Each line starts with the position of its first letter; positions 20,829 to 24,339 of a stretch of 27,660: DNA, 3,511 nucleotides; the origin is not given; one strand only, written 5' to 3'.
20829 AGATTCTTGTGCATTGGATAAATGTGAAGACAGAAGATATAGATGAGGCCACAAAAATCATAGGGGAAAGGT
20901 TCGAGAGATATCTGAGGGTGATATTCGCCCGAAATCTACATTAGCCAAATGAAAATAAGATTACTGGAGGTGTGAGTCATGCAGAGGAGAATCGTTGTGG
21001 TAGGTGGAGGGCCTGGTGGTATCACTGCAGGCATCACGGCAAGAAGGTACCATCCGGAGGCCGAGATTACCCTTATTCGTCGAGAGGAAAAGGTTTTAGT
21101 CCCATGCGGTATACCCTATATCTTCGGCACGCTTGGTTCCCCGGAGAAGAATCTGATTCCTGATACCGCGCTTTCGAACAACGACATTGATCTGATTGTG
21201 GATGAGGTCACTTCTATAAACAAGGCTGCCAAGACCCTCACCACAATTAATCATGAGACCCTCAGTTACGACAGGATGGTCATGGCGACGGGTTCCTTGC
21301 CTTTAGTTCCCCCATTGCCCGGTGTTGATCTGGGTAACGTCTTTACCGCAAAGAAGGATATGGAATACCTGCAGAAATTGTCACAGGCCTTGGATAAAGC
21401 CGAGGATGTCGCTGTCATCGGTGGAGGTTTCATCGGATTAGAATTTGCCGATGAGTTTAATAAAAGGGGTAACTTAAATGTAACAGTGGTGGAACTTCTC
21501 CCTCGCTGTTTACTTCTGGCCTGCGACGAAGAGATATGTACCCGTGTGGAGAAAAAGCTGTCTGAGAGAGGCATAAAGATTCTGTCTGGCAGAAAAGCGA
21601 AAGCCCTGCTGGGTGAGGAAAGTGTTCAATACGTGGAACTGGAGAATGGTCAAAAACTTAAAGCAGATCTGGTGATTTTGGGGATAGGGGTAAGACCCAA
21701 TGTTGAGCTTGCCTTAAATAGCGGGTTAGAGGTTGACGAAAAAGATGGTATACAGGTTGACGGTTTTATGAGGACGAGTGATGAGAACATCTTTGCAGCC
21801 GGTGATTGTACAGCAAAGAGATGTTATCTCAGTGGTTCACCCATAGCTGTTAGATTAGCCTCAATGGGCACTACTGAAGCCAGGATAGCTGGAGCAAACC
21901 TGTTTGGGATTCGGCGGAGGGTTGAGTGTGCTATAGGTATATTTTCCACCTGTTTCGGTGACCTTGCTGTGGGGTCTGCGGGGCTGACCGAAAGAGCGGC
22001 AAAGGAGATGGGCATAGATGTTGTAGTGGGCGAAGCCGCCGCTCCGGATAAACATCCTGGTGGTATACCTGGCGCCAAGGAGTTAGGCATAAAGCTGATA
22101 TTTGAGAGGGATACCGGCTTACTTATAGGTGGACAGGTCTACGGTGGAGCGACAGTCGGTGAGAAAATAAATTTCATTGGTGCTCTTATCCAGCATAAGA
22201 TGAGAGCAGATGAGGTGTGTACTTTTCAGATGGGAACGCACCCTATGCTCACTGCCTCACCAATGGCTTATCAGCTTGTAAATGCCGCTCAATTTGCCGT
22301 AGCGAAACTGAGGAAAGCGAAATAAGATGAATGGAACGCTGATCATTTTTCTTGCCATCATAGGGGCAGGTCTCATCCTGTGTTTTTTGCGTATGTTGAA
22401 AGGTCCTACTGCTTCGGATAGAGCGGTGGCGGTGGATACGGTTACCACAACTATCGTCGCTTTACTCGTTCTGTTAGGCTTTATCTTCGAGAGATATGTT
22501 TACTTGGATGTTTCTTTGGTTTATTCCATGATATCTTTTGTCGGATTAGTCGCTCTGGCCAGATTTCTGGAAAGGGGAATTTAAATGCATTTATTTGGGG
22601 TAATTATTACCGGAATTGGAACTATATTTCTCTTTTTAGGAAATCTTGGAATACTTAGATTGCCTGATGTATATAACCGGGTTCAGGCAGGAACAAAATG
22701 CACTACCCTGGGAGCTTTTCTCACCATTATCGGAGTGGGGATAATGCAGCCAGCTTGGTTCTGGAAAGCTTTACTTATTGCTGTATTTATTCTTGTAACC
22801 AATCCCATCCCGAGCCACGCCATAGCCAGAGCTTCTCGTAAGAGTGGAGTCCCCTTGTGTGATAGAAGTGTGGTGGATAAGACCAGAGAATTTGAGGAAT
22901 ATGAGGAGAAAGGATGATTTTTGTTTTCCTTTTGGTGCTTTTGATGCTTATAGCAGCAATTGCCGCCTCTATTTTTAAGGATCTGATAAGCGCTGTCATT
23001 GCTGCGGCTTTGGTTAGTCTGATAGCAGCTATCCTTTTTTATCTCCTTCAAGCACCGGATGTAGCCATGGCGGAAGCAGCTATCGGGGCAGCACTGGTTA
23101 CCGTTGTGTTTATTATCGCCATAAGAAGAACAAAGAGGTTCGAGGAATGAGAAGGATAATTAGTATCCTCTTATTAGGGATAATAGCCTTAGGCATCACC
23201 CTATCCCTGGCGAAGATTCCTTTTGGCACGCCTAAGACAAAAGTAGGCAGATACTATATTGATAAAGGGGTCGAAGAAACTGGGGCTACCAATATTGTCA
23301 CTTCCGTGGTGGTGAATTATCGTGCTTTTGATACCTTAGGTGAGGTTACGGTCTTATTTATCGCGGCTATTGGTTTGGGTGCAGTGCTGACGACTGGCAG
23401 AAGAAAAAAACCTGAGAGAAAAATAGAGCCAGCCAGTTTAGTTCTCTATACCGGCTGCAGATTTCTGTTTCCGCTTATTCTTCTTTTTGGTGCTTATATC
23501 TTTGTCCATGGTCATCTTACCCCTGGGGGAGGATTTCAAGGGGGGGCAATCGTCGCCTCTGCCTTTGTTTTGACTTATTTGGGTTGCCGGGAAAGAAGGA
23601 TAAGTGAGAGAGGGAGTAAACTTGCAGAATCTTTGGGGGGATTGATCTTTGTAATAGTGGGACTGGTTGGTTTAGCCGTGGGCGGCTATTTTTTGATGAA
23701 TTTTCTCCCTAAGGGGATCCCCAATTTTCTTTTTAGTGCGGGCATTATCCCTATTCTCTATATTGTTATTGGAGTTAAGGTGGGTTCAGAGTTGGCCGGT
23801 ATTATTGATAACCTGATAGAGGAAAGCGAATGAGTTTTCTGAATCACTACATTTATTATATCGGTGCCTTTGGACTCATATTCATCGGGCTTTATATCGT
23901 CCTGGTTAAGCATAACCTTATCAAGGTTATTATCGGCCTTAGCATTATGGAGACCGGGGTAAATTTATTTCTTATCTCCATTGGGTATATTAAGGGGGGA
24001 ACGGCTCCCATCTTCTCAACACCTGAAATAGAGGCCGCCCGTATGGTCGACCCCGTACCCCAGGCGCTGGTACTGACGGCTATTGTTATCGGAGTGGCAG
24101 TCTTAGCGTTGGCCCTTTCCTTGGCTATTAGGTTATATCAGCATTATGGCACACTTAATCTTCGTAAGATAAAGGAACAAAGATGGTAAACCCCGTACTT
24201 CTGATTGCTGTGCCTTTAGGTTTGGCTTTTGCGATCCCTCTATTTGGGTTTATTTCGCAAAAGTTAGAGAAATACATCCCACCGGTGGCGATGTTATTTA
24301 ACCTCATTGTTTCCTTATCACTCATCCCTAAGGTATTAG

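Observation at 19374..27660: Bacterial MBX/MBS-type respiratory complex with a built-in NSR/CoADR-like flavoprotein: candidate NAD(P)H-linked, ion-pumping sulfur or disulfide respiration system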

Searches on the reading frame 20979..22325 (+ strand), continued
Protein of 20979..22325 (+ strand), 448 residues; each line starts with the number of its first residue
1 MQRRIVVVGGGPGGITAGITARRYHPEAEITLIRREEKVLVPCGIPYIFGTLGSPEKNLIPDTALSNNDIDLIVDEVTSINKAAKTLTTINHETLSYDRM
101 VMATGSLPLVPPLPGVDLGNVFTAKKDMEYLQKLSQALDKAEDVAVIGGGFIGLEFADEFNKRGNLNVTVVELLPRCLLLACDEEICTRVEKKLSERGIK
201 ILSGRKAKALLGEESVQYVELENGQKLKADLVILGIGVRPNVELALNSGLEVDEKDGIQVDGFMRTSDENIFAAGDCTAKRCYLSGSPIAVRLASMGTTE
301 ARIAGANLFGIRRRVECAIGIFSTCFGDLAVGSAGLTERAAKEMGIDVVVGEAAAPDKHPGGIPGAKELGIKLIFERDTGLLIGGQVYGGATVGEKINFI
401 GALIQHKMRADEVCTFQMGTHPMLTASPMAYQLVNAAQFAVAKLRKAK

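Call 93: search_protein_families(library=pfam, proteins=[L051:9489-10001:+, L051:6716-9370:+, L051:11567-12658:-, L050:7798-9486:-, L050:11285-12019:+, L050:11733-12749:-, L047:3492-6248:+, L047:57-1322:+, L046:9607-10287:+, L046:5131-6885:-], max_evalue=0.0001)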
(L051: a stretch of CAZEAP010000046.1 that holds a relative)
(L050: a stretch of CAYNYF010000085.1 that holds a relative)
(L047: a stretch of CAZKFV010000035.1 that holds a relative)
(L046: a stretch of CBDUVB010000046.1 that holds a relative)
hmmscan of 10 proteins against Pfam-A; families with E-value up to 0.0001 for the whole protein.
L051:9489-10001:+ (170 aa): 0 families

L051:6716-9370:+ (884 aa): 3 families
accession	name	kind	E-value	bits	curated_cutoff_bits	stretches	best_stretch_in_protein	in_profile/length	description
PF08530.16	PepX_C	-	1e-39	137.1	22.5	1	396-604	19-216/217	X-Pro dipeptidyl-peptidase C-terminal non-catalytic domain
PF03781.23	FGE-sulfatase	-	8.9e-32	111.2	23.3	1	681-880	4-254/255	Sulfatase-modifying factor enzyme 1-like domain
PF02129.25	Peptidase_S15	-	3.3e-21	76.6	23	1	137-250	4-128/262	X-Pro dipeptidyl-peptidase (S15 family)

L051:11567-12658:- (363 aa): 0 families

L050:7798-9486:- (562 aa): 0 families

L050:11285-12019:+ (244 aa): 0 families

L050:11733-12749:- (338 aa): 2 families
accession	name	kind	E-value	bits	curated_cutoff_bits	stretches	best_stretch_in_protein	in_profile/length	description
PF00583.31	Acetyltransf_1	-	1.8e-08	35.1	20.7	1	247-324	32-116/116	Acetyltransferase (GNAT) family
PF13508.13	Acetyltransf_7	-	9e-07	29.6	27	1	251-326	7-84/84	Acetyltransferase (GNAT) domain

L047:3492-6248:+ (918 aa): 6 families
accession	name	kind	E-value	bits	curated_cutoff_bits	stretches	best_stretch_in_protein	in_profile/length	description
PF00122.25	E1-E2_ATPase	-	1.5e-54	184.8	28.1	1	134-323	5-181/181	E1-E2 ATPase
PF00689.26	Cation_ATPase_C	-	1.3e-44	152.5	27.3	1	729-898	1-171/175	Cation transporting ATPase, C-terminus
PF13246.12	Cation_ATPase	-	4.8e-19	68.6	21.7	1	398-485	1-90/91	Cation transport ATPase (P-type)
PF00702.32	Hydrolase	-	5.6e-17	63.2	26.4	1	341-659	3-191/191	haloacid dehalogenase-like hydrolase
PF00690.31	Cation_ATPase_N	-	7.6e-17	61.2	20.4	1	24-91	2-69/69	Cation transporter/ATPase, N-terminus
PF08282.18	Hydrolase_3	-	1.4e-06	28.7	20.9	0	631-689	195-252/255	haloacid dehalogenase-like hydrolase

L047:57-1322:+ (421 aa): 1 family
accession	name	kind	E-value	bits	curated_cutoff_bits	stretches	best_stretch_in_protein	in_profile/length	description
PF14333.11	DUF4389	-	6e-15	55.4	25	2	243-314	5-74/76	Domain of unknown function (DUF4389)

L046:9607-10287:+ (226 aa): 1 family
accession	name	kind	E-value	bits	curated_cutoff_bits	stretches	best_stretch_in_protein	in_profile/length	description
PF02492.25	cobW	-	5.6e-19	68.8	20.7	1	74-212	3-158/180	CobW/HypB/UreG, nucleotide-binding domain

L046:5131-6885:- (584 aa): 3 families
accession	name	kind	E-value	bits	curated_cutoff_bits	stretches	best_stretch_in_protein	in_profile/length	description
PF01512.22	Complex1_51K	-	9.5e-53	178.6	31.2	1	209-380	1-149/150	Nuo51 FMN-binding domain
PF01257.25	2Fe-2S_thioredx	-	3.1e-39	134.6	24.8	1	17-149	14-144/145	Thioredoxin-like [2Fe-2S] ferredoxin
PF10589.14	NADH_4Fe-4S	-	3.7e-28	97.7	23.5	1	493-573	3-83/85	NADH-ubiquinone oxidoreductase-F iron-sulfur binding region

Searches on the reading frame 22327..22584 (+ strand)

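Call 3: search_protein_families(library=pfam, proteins=[window:22327-22584:+], max_evalue=0.01)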
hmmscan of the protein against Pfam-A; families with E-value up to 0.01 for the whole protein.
window:22327-22584:+ (85 aa): 1 family
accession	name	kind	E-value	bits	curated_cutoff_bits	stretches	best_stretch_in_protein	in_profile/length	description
PF04066.18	MrpF_PhaF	-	6.4e-19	68.6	23.3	1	31-82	2-53/53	Multiple resistance and pH regulation protein F (MrpF / PhaF)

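Call 4: search_protein_families(library=ncbifam, proteins=[window:22327-22584:+], max_evalue=0.001)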
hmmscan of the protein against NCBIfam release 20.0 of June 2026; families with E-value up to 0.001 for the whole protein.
window:22327-22584:+ (85 aa): 13 families
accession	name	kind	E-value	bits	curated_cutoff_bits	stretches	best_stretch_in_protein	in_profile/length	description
NF009250.0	PRK12604.1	equivalog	2.3e-25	88.9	100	1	6-85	5-84/84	putative monovalent cation/H+ antiporter subunit F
NF009242.0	PRK12599.1-1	equivalog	5e-22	78.1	89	1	9-84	9-84/86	putative monovalent cation/H+ antiporter subunit F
NF009246.0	PRK12599.1-5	equivalog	8.4e-22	77.6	92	1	6-82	4-80/83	putative monovalent cation/H+ antiporter subunit F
NF009247.0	PRK12599.1-6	equivalog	2.6e-17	63.1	100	1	7-84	9-86/89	putative monovalent cation/H+ antiporter subunit F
NF004812.0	PRK06161.1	equivalog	4.1e-17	62.5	93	1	4-84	8-88/92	K+/H+ antiporter subunit F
NF009243.0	PRK12599.1-2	equivalog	2.2e-16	60.3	95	1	6-83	9-86/91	putative monovalent cation/H+ antiporter subunit F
NF009248.0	PRK12600.1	equivalog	2.9e-16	59.5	97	1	3-84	4-85/94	Na(+)/H(+) antiporter subunit F1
NF009300.0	PRK12657.1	equivalog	8.2e-16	58.1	103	1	8-84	13-89/100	putative monovalent cation/H+ antiporter subunit F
NF006243.0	PRK08381.1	equivalog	1.2e-15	57.6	79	1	11-83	14-85/89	putative monovalent cation/H+ antiporter subunit F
NF009244.0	PRK12599.1-3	equivalog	6.8e-14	52.1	90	1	15-81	19-85/92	putative monovalent cation/H+ antiporter subunit F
NF009245.0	PRK12599.1-4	equivalog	1.3e-08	35.2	114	1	7-81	13-87/121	cation:proton antiporter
NF009249.0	PRK12603.1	equivalog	1.8e-08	34.6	81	1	16-82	10-81/90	putative monovalent cation/H+ antiporter subunit F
NF005930.0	PRK07948.1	equivalog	3.1e-08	34.1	82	1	3-81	3-81/86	monovalent cation/H+ antiporter complex subunit F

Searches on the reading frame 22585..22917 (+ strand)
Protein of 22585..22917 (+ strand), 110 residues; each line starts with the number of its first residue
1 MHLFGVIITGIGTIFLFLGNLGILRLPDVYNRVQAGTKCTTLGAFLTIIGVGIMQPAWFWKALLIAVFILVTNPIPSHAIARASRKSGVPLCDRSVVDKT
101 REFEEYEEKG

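Call 3: search_protein_families(library=pfam, proteins=[window:22585-22917:+], max_evalue=0.01)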
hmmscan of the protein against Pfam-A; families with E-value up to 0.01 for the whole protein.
window:22585-22917:+ (110 aa): 1 family
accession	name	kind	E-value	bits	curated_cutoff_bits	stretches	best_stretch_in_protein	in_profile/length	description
PF03334.19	PhaG_MnhG_YufB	-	2.1e-25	89.2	23.4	1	10-84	3-79/80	Na+/H+ antiporter subunit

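Call 4: search_protein_families(library=ncbifam, proteins=[window:22585-22917:+], max_evalue=0.001)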
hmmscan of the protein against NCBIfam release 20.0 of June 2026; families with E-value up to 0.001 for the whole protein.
window:22585-22917:+ (110 aa): 13 families
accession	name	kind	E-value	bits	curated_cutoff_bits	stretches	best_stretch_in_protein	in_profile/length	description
NF009314.0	PRK12674.1-2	subfamily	3.2e-36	123.5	102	1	4-109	7-114/116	Na+/H+ antiporter subunit G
TIGR01300.1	CPA3_mnhG_phaG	equivalog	3.2e-28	97.9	63.1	1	11-99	5-96/97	monovalent cation/H(+) antiporter subunit G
NF009312.0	PRK12672.1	subfamily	4.7e-21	75.2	122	1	6-105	8-118/122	putative monovalent cation/H+ antiporter subunit G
NF009320.0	PRK12675.1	equivalog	8.7e-19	68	128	1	9-90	7-91/104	putative monovalent cation/H+ antiporter subunit G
NF009236.0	PRK12586.1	equivalog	3.1e-17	62.7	156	1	4-102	11-113/145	Na+/H+ antiporter subunit G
NF009316.0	PRK12674.1-5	equivalog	4.4e-16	58.8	122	1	11-95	15-103/121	Na+/H+ antiporter subunit G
NF009237.0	PRK12587.1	equivalog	3.1e-14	53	158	1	5-102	10-111/118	Na+/H+ antiporter subunit G1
NF009313.0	PRK12674.1-1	equivalog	2.1e-13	50.3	151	1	9-100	13-106/140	Na+/H+ antiporter subunit G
NF009235.0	PRK12585.1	equivalog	1.5e-12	47.2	273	1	7-101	11-108/197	putative monovalent cation/H+ antiporter subunit G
NF009311.0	PRK12670.1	equivalog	1.7e-11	43.8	116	1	2-86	3-89/99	putative monovalent cation/H+ antiporter subunit G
NF009317.0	PRK12674.2-1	equivalog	1.5e-09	38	107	1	3-85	5-89/105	Na+/H+ antiporter subunit G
NF009238.0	PRK12592.1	equivalog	2.2e-08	34.2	170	1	6-52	12-58/126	putative monovalent cation/H+ antiporter subunit G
NF009315.0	PRK12674.1-4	equivalog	3.6e-06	27.2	130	1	11-84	21-98/121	Na+/H+ antiporter subunit G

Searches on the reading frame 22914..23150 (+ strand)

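Call 3: search_protein_families(library=pfam, proteins=[window:22914-23150:+], max_evalue=0.01)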
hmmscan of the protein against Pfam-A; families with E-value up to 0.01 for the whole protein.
window:22914-23150:+ (78 aa): 1 family
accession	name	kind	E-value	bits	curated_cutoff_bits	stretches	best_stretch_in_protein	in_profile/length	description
PF13244.11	MbhD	-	3.1e-19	69.3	27.2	1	9-75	1-67/67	MBH, subunit D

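Call 4: search_protein_families(library=ncbifam, proteins=[window:22914-23150:+], max_evalue=0.001)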
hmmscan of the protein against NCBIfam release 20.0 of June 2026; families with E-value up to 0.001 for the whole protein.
window:22914-23150:+ (78 aa): 10 families
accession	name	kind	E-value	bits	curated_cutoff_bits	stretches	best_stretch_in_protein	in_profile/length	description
NF006242.0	PRK08378.1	subfamily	7.2e-25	87.3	98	1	3-77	7-81/85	hypothetical protein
NF004923.0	PRK06280.1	equivalog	8.5e-16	58.1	80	1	4-78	5-79/79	hypothetical protein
NF009159.0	PRK12504.1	equivalog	2.1e-15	57.1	141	1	3-75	6-78/178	DUF4040 domain-containing protein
NF009161.0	PRK12507.1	equivalog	4.4e-13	49.1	272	1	4-77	12-85/336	putative monovalent cation/H+ antiporter subunit B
NF009289.0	PRK12649.1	equivalog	2e-08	33.1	1117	1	5-73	622-689/789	putative monovalent cation/H+ antiporter subunit A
NF004172.0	PRK05640.1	equivalog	9.3e-07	29.1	156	1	6-74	5-72/152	putative monovalent cation/H+ antiporter subunit B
NF005629.0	PRK07377.1-5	equivalog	8.6e-05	22.5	370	1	6-72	14-74/183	hypothetical protein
NF009284.0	PRK12644.1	equivalog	0.00039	18.6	962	1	6-72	604-669/975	Na+/H+ antiporter subunit A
NF009287.0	PRK12647.1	equivalog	0.00071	18.2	937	1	6-76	603-672/773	putative monovalent cation/H+ antiporter subunit A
NF009285.0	PRK12645.1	equivalog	0.0009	17.6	1028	1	2-70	629-696/804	Na+/H+ antiporter subunit A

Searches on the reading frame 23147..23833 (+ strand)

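Call 3: search_protein_families(library=pfam, proteins=[window:23147-23833:+], max_evalue=0.01)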
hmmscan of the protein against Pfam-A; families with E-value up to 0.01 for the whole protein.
window:23147-23833:+ (228 aa): 2 families
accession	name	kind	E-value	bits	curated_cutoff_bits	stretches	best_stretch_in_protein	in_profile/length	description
PF04039.18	MnhB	-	4.6e-26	92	22.5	1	100-215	2-124/127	Domain related to MnhB subunit of Na+/H+ antiporter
PF20501.3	MbhE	-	4.3e-12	46.4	27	1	28-89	28-86/98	MBH, subunit E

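Call 4: search_protein_families(library=ncbifam, proteins=[window:23147-23833:+], max_evalue=0.001)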
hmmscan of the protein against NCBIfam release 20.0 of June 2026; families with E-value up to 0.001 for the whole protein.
window:23147-23833:+ (228 aa): 25 families
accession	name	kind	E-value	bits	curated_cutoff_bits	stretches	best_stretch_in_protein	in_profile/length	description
NF009217.0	PRK12567.1-1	equivalog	4.3e-75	252.2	268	1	2-227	6-235/238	putative monovalent cation/H+ antiporter subunit B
NF009161.0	PRK12507.1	equivalog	5.3e-32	111.3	272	1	30-212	124-316/336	putative monovalent cation/H+ antiporter subunit B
NF009288.0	PRK12648.1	equivalog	1.4e-27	96.2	1104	1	28-180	720-887/954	monovalent cation/H+ antiporter subunit A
NF006248.0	PRK08386.1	subfamily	2.3e-26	92.5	92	1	97-223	4-143/151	putative monovalent cation/H+ antiporter subunit B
NF009290.0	PRK12650.1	equivalog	2.6e-26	91.8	980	1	3-182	685-876/966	DUF4040 family protein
NF009229.0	PRK12579.1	equivalog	1.3e-21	77.3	229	1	48-219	44-240/258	putative monovalent cation/H+ antiporter subunit B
NF009219.0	PRK12567.1-3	equivalog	2.9e-18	66.3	179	1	16-213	9-203/220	putative monovalent cation/H+ antiporter subunit B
NF009284.0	PRK12644.1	equivalog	1.3e-17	63.2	962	2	94-147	813-866/975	Na+/H+ antiporter subunit A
NF009162.0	PRK12508.1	equivalog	1.8e-15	57.4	120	1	98-186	5-97/139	Na(+)/H(+) antiporter subunit B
NF006249.0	PRK08387.1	equivalog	2.6e-15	57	111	1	97-220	4-123/133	putative monovalent cation/H+ antiporter subunit B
NF004924.0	PRK06281.1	equivalog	8.5e-14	51.7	137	1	110-220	15-141/154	putative monovalent cation/H+ antiporter subunit B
NF009218.0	PRK12567.1-2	equivalog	1e-13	51.5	184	1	45-214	34-184/200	putative monovalent cation/H+ antiporter subunit B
NF009159.0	PRK12504.1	equivalog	1.1e-13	51.5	141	1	26-83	113-174/178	DUF4040 domain-containing protein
NF009287.0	PRK12647.1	equivalog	3.2e-12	45.8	937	1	9-90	687-768/773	putative monovalent cation/H+ antiporter subunit A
NF009163.0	PRK12509.1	equivalog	6.9e-12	45.6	148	1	96-184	2-93/137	Na+/H+ antiporter subunit B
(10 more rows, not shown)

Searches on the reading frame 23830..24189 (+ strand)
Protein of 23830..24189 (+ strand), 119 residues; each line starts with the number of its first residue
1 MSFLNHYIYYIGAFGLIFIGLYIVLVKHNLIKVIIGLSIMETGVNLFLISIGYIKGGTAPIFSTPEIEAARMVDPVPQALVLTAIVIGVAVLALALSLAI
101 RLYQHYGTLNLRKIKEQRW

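Call 3: search_protein_families(library=pfam, proteins=[window:23830-24189:+], max_evalue=0.01)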
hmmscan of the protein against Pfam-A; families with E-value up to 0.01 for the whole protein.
window:23830-24189:+ (119 aa): 1 family
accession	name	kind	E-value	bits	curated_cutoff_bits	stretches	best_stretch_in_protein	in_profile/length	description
PF00420.29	Oxidored_q2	-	3.4e-27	94.4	26.1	1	9-116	2-92/95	NADH-ubiquinone/plastoquinone oxidoreductase chain 4L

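Call 49: search_protein_families(library=ncbifam, proteins=[window:23830-24189:+], max_evalue=1e-10)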
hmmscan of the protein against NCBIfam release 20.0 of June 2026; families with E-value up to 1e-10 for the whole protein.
window:23830-24189:+ (119 aa): 16 families
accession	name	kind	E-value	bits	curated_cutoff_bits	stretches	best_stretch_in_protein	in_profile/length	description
NF006250.0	PRK08388.1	equivalog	1.9e-31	109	137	1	9-117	5-117/119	putative monovalent cation/H+ antiporter subunit C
NF005621.0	PRK07375.1-6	equivalog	3.3e-31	107.6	126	1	5-117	6-116/120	putative monovalent cation/H+ antiporter subunit C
NF005624.0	PRK07375.2-3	equivalog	2.2e-25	88.8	95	1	6-108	4-103/105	cation:proton antiporter subunit C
NF006372.0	PRK08600.1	equivalog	6.5e-25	87.4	127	1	16-116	12-108/113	Na(+)/H(+) antiporter subunit C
NF005618.0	PRK07375.1-3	equivalog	7.1e-24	84.3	107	1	11-115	10-116/119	putative monovalent cation/H+ antiporter subunit C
TIGR00941.1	2a6301s03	subfamily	1.5e-23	83.4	161.2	1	16-109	12-101/104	multicomponent Na+:H+ antiporter, MnhC subunit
NF005619.0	PRK07375.1-4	equivalog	2.2e-22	79.5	145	1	6-114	3-107/111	Na+/H+ antiporter subunit C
NF005620.0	PRK07375.1-5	equivalog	1.9e-21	76.2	91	1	15-117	10-110/113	putative monovalent cation/H+ antiporter subunit C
NF006573.0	PRK09094.1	equivalog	3.5e-21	75.3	105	1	16-108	12-104/114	Na+/H+ antiporter subunit C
NF009304.0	PRK12661.1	equivalog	3.8e-20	72.3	152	1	69-116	90-137/140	putative monovalent cation/H+ antiporter subunit C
NF005929.0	PRK07946.1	equivalog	9.4e-20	71.2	157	1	15-107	13-102/204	Na(+)/H(+) antiporter subunit C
NF009303.0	PRK12660.1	subfamily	1.8e-19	69.7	132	1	16-115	12-108/114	putative monovalent cation/H+ antiporter subunit C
NF009301.0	PRK12658.1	equivalog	1.3e-18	66.9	156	1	17-115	13-111/125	Na+/H+ antiporter subunit C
NF009302.0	PRK12659.1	equivalog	1.6e-18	66.7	154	1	19-116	15-112/117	Na+/H+ antiporter subunit C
NF005623.0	PRK07375.2-2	equivalog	2.3e-18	66.2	81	1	16-102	9-90/93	putative monovalent cation/H+ antiporter subunit C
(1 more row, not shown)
